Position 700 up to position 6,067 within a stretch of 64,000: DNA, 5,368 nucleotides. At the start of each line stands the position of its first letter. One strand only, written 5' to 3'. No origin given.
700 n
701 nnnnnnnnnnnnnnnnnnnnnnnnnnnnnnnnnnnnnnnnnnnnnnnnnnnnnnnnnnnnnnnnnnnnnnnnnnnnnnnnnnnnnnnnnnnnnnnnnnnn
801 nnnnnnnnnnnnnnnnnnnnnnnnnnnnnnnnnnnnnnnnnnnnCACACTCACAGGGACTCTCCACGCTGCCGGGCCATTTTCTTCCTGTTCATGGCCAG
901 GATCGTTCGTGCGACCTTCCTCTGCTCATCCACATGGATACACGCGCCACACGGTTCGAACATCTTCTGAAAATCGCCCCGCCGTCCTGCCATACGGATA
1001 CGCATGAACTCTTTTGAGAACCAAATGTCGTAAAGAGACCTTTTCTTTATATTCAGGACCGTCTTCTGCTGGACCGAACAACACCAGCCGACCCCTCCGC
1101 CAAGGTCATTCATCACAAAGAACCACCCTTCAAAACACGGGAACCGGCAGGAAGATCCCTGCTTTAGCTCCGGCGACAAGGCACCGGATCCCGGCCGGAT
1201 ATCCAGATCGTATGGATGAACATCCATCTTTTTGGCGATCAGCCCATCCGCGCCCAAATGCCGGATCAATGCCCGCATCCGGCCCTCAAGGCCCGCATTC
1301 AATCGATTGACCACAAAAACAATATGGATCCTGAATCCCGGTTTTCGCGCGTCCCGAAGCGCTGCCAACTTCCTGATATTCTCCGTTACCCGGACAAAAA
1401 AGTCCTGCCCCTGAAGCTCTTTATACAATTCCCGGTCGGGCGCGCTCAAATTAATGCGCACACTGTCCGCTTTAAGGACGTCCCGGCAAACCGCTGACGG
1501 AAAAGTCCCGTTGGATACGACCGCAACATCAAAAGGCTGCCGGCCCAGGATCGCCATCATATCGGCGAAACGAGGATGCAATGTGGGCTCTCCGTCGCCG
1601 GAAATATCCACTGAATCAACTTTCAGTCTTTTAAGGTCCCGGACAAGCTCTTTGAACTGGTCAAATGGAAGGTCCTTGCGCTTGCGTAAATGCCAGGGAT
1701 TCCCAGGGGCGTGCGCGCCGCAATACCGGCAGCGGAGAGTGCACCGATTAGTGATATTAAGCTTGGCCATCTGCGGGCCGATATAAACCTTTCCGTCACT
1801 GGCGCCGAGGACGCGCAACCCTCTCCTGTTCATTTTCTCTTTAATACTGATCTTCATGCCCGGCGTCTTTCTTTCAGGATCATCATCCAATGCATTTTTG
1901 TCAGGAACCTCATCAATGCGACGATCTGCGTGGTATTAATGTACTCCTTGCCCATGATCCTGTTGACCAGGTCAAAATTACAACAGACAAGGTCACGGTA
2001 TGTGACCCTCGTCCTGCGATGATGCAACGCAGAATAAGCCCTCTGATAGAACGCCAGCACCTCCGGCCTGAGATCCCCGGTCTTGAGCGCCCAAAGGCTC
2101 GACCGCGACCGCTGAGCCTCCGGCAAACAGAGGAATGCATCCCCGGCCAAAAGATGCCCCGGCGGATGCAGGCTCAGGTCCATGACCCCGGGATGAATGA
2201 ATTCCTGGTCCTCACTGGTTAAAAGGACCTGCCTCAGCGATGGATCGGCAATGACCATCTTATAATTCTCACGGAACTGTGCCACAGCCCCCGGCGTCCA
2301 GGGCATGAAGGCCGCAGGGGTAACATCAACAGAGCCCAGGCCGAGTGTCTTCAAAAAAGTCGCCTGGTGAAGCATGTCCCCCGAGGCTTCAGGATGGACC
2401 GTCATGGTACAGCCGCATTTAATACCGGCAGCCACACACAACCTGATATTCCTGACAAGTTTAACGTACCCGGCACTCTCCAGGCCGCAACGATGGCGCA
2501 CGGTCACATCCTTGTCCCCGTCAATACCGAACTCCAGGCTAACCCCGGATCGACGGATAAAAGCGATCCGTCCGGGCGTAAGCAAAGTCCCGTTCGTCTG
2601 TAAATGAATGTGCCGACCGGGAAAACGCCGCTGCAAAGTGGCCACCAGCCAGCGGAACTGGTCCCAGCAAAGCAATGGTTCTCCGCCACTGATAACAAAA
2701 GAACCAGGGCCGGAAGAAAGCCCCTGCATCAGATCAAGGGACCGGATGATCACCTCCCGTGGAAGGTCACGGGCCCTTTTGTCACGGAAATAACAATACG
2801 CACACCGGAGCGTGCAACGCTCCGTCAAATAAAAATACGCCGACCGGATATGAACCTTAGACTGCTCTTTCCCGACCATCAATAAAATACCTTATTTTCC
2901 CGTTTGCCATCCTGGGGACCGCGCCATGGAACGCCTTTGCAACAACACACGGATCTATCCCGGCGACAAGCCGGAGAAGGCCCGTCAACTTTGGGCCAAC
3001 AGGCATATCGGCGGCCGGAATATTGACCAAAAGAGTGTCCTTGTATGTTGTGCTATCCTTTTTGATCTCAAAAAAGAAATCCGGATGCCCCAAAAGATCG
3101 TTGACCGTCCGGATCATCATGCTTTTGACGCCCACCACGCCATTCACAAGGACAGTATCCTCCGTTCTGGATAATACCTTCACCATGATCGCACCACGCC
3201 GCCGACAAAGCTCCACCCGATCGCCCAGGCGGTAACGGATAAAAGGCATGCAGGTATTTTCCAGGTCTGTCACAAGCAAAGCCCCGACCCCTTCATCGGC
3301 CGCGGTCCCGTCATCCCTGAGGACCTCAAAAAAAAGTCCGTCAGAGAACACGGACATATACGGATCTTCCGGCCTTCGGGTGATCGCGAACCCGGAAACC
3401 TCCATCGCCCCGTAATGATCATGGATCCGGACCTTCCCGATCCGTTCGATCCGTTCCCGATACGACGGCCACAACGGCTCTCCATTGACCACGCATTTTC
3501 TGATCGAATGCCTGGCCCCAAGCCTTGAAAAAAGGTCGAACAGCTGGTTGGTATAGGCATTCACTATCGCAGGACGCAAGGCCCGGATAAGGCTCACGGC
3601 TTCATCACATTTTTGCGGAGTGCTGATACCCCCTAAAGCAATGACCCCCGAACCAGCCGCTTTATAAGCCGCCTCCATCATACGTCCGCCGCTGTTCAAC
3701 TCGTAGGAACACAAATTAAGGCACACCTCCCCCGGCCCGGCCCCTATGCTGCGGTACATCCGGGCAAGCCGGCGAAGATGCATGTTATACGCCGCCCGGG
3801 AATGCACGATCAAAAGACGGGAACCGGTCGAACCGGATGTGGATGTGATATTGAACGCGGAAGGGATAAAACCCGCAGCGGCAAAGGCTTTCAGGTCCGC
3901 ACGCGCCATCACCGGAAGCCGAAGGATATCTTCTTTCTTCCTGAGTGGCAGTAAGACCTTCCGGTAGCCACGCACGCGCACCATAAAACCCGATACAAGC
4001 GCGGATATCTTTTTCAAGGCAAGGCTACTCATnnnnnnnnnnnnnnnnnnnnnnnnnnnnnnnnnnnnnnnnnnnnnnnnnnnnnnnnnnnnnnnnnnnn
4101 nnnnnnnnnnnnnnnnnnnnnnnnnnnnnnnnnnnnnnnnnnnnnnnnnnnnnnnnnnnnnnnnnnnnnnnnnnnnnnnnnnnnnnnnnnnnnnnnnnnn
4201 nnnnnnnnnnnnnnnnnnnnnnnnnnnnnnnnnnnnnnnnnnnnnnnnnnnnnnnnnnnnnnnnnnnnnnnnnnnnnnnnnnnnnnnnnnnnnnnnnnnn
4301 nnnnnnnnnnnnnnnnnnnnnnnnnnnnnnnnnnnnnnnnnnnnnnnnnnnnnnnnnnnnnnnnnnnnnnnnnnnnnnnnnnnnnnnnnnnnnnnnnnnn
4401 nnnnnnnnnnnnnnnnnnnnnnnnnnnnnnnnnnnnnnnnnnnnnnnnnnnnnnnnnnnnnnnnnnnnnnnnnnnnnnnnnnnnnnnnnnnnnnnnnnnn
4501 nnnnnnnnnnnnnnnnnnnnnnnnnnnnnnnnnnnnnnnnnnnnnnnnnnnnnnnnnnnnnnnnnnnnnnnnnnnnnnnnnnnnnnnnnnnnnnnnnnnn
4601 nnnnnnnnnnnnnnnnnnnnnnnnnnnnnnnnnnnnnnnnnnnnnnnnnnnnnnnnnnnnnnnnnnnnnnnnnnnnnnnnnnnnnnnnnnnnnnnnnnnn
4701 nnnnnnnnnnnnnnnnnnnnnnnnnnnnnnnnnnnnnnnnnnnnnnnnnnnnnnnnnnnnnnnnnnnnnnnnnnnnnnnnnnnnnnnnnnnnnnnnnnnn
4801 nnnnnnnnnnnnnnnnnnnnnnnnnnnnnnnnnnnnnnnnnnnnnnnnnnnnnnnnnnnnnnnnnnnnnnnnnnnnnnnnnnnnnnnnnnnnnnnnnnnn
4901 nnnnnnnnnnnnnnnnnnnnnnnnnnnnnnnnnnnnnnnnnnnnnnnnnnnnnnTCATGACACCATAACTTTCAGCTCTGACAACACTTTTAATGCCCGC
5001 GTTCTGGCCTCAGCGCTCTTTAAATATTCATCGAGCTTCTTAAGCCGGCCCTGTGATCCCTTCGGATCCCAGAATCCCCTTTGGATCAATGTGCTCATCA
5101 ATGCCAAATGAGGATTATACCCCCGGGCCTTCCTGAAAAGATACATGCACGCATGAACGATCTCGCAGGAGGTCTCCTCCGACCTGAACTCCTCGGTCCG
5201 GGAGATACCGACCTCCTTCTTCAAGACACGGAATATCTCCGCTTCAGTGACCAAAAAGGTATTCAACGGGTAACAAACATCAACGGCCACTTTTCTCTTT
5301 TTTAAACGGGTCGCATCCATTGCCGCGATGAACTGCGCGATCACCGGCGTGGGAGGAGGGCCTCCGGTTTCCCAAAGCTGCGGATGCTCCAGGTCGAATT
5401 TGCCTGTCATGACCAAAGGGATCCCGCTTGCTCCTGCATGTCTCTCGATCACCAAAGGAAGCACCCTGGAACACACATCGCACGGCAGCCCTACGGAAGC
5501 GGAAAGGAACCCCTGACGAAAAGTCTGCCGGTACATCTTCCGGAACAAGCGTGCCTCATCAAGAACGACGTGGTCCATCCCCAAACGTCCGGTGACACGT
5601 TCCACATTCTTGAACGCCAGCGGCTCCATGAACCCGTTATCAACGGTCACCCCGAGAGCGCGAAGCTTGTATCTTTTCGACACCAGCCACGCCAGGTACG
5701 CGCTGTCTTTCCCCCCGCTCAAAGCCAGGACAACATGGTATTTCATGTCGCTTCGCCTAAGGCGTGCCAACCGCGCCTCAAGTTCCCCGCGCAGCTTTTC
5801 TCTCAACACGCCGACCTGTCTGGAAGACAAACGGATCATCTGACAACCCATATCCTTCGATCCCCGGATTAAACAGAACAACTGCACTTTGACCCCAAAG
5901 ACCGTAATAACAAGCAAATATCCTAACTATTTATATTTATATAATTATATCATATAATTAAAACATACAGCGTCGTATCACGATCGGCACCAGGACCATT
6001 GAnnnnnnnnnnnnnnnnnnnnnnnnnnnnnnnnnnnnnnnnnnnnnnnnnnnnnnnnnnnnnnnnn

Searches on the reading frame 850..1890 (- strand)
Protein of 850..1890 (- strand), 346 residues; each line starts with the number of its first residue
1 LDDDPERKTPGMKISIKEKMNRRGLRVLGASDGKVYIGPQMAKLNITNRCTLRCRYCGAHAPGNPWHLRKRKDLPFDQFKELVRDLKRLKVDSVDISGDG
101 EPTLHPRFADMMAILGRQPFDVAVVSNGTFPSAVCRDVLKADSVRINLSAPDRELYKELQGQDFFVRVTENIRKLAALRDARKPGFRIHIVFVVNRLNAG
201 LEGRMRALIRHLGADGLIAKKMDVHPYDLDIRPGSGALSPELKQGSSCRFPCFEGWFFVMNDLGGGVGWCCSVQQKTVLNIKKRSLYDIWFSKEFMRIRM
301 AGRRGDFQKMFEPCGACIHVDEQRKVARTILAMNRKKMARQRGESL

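Call 8: search_protein_families(library=pfam, proteins=[window:850-1890:-], max_evalue=0.001)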
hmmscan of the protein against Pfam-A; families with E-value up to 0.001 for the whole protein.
window:850-1890:- (346 aa): 2 families
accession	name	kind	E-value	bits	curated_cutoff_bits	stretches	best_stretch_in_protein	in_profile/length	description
PF04055.27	Radical_SAM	-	6.2e-16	59.4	29.5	1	44-177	1-138/166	Radical SAM superfamily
PF13186.11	SPASM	-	1.1e-05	26.1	21.5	1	252-317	1-66/67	Iron-sulfur cluster-binding domain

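Call 11: search_protein_families(library=ncbifam, proteins=[window:850-1890:-], max_evalue=0.01)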
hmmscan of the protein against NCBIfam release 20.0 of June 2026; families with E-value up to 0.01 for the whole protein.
window:850-1890:- (346 aa): 40 families (the best 25 are shown)
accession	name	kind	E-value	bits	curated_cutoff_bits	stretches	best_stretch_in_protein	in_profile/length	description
TIGR04317.1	W_rSAM_matur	equivalog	7.5e-23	81.2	380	1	44-218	8-180/349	tungsten cofactor oxidoreductase radical SAM maturase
TIGR02668.1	moaA_archaeal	equivalog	9.1e-15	54.4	325.25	1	43-199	13-163/303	GTP 3',8-cyclase MoaA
TIGR02666.1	moaA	equivalog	3.3e-14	52.6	284.05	1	44-178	14-153/336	GTP 3',8-cyclase MoaA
NF001199.0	PRK00164.2-1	equivalog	1.5e-13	50.6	231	1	43-174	15-144/308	GTP 3',8-cyclase MoaA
NF050035.1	rSAM_WgK_link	exception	1.7e-13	50.3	650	1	35-176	4-144/367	radical SAM/SPASM peptide maturase WgkB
TIGR04311.1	rSAM_Geo_metal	subfamily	3.8e-12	46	400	1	42-228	5-191/423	radical SAM/SPASM family putative metalloenzyme maturase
TIGR04251.1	SCM_rSAM_ScmF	equivalog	7.8e-12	45.2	400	1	45-215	9-175/353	SynChlorMet cassette radical SAM/SPASM protein ScmF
TIGR02109.1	PQQ_syn_pqqE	equivalog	2.7e-11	43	381.35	1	42-218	9-178/358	pyrroloquinoline quinone biosynthesis protein PqqE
NF033640.1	N_Twi_rSAM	subfamily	2.4e-10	40.1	170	2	33-159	103-248/398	twitch domain-containing radical SAM protein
TIGR04321.1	spiroSPASM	subfamily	2.5e-09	36.4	250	1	39-177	230-378/510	spiro-SPASM protein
NF038283.1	viperin_w_prok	equivalog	3.2e-09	36.3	180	1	45-211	7-177/281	viperin family antiviral radical SAM protein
TIGR04250.1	SCM_rSAM_ScmE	equivalog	6.6e-09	35.1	400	1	39-176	2-138/358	SynChlorMet cassette radical SAM/SPASM protein ScmE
TIGR03962.1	mycofact_rSAM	equivalog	1e-08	34.8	265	1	44-215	16-179/339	mycofactocin radical SAM maturase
TIGR02495.1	NrdG2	equivalog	2e-08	33.8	131.15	1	49-179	25-151/193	anaerobic ribonucleoside-triphosphate reductase activating protein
TIGR04054.1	rSAM_NirJ1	equivalog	2.3e-08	33.1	650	1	38-142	35-134/387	putative heme d1 biosynthesis radical SAM protein NirJ1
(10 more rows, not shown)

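Call 37: find_encoding_contigs(protein=window:850-1890:-, flank=10000, max_places=2)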
Protein window:850-1890:- (346 aa): no gene with exactly this product is on record in the collection.

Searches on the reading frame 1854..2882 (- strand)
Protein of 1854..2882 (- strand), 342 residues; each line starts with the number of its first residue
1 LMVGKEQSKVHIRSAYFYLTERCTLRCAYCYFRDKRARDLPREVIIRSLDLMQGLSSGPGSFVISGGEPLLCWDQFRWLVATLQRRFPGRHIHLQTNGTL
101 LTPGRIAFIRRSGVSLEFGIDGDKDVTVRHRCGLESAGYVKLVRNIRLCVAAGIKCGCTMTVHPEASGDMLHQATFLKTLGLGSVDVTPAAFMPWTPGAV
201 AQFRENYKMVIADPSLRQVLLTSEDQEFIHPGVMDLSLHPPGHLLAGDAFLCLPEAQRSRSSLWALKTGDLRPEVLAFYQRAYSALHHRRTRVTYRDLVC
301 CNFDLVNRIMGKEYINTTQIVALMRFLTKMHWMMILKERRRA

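Call 8: search_protein_families(library=pfam, proteins=[window:1854-2882:-], max_evalue=0.001)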
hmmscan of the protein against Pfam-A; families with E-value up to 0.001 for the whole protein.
window:1854-2882:- (342 aa): 1 family
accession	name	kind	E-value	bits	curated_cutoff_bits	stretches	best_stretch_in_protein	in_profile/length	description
PF04055.27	Radical_SAM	-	6e-22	79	29.5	1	19-170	3-158/166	Radical SAM superfamily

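Call 11: search_protein_families(library=ncbifam, proteins=[window:1854-2882:-], max_evalue=0.01)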
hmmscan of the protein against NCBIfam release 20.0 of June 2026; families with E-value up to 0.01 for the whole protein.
window:1854-2882:- (342 aa): 59 families (the best 25 are shown)
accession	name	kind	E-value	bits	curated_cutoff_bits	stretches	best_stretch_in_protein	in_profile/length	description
NF047865.1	rSAM_PapB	equivalog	5.9e-23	81.6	340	1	13-212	3-210/330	PapB family radical SAM/SPASM ranthipeptide maturase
NF041298.1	rSAM_mat_DynA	equivalog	5.8e-15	55.1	450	1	20-177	8-174/356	dynobactin maturation radical SAM/SPASM protein DynA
NF041707.1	rSAM_YhhB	equivalog_domain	3.5e-14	52.5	445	1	17-186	6-191/369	cyclophane-forming radical SAM/SPASM peptide maturase YhhB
TIGR04068.1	rSAM_ocin_clost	equivalog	1.5e-12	47.2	500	1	17-146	88-229/462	Cys-rich peptide radical SAM maturase CcpM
TIGR03977.1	rSAM_pair_HxsC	equivalog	2.2e-12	46.5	267.9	1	14-107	26-117/292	His-Xaa-Ser system radical SAM maturase HxsC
TIGR03978.1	rSAM_paired_1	equivalog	1.5e-11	43.7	370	1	17-153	87-232/466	His-Xaa-Ser system radical SAM maturase HxsB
TIGR04051.1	rSAM_NirJ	equivalog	2.2e-11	43.3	515.45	1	18-167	7-153/354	heme d1 biosynthesis radical SAM protein NirJ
NF038170.1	lachnocin_rSAM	equivalog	7.6e-11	41.5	550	1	9-147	72-221/440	lachnocin radical SAM maturase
TIGR04546.1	rSAM_ahbC_deAc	equivalog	8.3e-11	41.3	650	1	17-170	43-193/390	12,18-didecarboxysiroheme deacetylase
NF041718.1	rSAM_phane_AMC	equivalog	9.9e-11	41.2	425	1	20-185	13-183/362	cyclophane-forming radical SAM peptide maturase AmcB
NF045574.1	sacti_mat_StsB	exception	1.1e-10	41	625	1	8-186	91-265/466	StsB family radical SAM/SPASM domain sactipeptide maturase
TIGR04251.1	SCM_rSAM_ScmF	equivalog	1.4e-10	41.1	400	1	12-186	3-178/353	SynChlorMet cassette radical SAM/SPASM protein ScmF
TIGR04054.1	rSAM_NirJ1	equivalog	3.2e-10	39.2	650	1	17-166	40-186/387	putative heme d1 biosynthesis radical SAM protein NirJ1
TIGR04163.1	rSAM_cobopep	equivalog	6.6e-10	38.3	375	1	9-147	60-206/428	peptide-modifying radical SAM enzyme CbpB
TIGR04250.1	SCM_rSAM_ScmE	equivalog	1e-09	37.8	400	1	14-193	4-182/358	SynChlorMet cassette radical SAM/SPASM protein ScmE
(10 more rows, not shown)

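Call 98: search_protein_families(library=padloc, proteins=[window:1854-2882:-], max_evalue=0.001)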
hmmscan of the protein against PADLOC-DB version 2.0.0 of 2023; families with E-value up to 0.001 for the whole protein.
window:1854-2882:- (342 aa): 3 families
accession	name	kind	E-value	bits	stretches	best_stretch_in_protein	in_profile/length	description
PDLC02903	pVip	-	5.2e-11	40.5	1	16-127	3-107/257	Viperins not associated with kinases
PDLC02904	pVip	-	1.4e-06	26.1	1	17-106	7-93/262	Viperins associated with kinases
PDLC02905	pVip-kinase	-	0.00023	18.5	1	8-102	177-273/474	Viperin-kinase fusion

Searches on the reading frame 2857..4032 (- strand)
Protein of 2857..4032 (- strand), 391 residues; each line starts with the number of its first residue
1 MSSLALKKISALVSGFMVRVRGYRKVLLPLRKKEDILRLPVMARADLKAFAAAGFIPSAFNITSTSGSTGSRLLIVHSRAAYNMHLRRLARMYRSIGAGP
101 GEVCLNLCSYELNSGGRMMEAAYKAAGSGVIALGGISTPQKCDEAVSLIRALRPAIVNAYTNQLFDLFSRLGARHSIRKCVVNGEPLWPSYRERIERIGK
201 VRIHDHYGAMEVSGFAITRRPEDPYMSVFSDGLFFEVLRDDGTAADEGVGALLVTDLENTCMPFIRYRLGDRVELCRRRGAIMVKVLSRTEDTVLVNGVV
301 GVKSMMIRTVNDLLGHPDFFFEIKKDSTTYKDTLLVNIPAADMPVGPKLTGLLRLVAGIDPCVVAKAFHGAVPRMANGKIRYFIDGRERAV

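Call 8: search_protein_families(library=pfam, proteins=[window:2857-4032:-], max_evalue=0.001)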
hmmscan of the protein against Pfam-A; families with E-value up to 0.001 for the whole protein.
window:2857-4032:- (391 aa): 1 family
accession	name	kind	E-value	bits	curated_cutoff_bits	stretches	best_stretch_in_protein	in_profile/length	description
PF00501.34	AMP-binding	-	3e-08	33.3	29.9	1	62-223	167-335/384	AMP-binding enzyme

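Call 11: search_protein_families(library=ncbifam, proteins=[window:2857-4032:-], max_evalue=0.01)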
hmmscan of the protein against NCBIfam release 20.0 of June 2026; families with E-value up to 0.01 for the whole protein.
window:2857-4032:- (391 aa): 8 families
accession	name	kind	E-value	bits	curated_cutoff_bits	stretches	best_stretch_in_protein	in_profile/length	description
TIGR02155.1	PA_CoA_ligase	equivalog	1.4e-18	66.6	646.3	1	30-326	44-354/422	phenylacetate--CoA ligase PaaK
NF045666.1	DVU1553_fam_AMP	equivalog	1e-16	60.9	300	1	32-278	59-313/331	DVU_1553 family AMP-dependent CoA ligase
NF041878.1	paak_haloarch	equivalog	1e-16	60.6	700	1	33-315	52-350/427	phenylacetate--CoA ligase PaaK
NF041217.1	BagE_FevW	exception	8.9e-13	48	800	1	64-276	76-292/424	bagremycin/ferroverdin synthetase BagE/FevW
TIGR03335.1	F390_ftsA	equivalog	4.4e-08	32.2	458.7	1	59-211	88-240/445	coenzyme F390 synthetase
NF053551.1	FlxY_rubin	equivalog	3.7e-07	29.2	520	1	191-340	218-372/424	flexirubin biosynthesis putative acyl-CoA ligase FlxY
TIGR02372.1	4_coum_CoA_lig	equivalog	8.2e-05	21.4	334.7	1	42-229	83-259/386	4-coumarate--CoA ligase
TIGR01733.1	AA-adenyl-dom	subfamily_domain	0.00016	20.6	317.4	1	63-220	126-281/409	amino acid adenylation domain-containing protein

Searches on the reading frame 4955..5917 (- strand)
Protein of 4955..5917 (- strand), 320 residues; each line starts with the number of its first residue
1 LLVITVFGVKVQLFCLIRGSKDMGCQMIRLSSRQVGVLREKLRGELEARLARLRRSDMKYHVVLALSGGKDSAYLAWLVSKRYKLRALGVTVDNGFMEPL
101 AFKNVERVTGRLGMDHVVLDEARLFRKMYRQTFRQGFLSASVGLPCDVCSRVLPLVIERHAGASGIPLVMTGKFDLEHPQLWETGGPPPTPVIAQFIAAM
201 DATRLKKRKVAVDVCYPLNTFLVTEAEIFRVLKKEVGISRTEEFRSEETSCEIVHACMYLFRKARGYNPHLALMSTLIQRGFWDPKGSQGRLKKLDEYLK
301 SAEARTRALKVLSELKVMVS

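Call 8: search_protein_families(library=pfam, proteins=[window:4955-5917:-], max_evalue=0.001)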
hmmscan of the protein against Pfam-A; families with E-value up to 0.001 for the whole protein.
window:4955-5917:- (320 aa): 0 families

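Call 11: search_protein_families(library=ncbifam, proteins=[window:4955-5917:-], max_evalue=0.01)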
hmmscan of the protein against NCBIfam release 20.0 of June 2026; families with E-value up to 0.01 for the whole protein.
window:4955-5917:- (320 aa): 13 families
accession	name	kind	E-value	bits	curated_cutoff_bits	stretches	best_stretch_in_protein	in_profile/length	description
TIGR03573.1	WbuX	subfamily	7e-19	68.4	203.2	1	40-172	40-168/344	N-acetyl sugar amidotransferase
NF000848.1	PRK00074.1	equivalog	1.6e-05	23.7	400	1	47-126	201-282/512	glutamine-hydrolyzing GMP synthase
TIGR00884.1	guaA_Cterm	equivalog_domain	2.4e-05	23.8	338.75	1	48-125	5-83/310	glutamine-hydrolyzing GMP synthase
NF011259.0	PRK14665.1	equivalog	3.2e-05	23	364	1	60-173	6-121/360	tRNA 2-thiouridine(34) synthase MnmA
NF001138.1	PRK00143.1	equivalog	5.7e-05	22.2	284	1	62-172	2-120/345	tRNA 2-thiouridine(34) synthase MnmA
TIGR00268.2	TIGR00268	equivalog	0.0001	21.7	150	1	61-130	15-85/259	ATP-dependent sacrificial sulfur transferase LarE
NF010392.0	PRK13820.1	equivalog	0.0012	17.9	512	1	60-127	3-70/395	argininosuccinate synthase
NF038212.1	argG_rel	exception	0.0013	17.7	425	1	57-125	12-78/381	argininosuccinate synthase-related protein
TIGR00420.1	trmU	equivalog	0.0016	17.3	236.95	1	61-153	2-103/351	tRNA 2-thiouridine(34) synthase MnmA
NF011258.0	PRK14664.1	equivalog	0.0018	17.4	680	1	58-153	4-95/362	tRNA 2-thiouridine(34) synthase MnmA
NF011155.0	PRK14561.1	equivalog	0.0019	17.9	207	1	62-138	3-76/195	hypothetical protein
NF010587.0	PRK13980.1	equivalog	0.0057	15.9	255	1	52-121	24-94/267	NAD+ synthase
NF006351.0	PRK08576.1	equivalog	0.0098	14.5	290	0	57-120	232-296/436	hypothetical protein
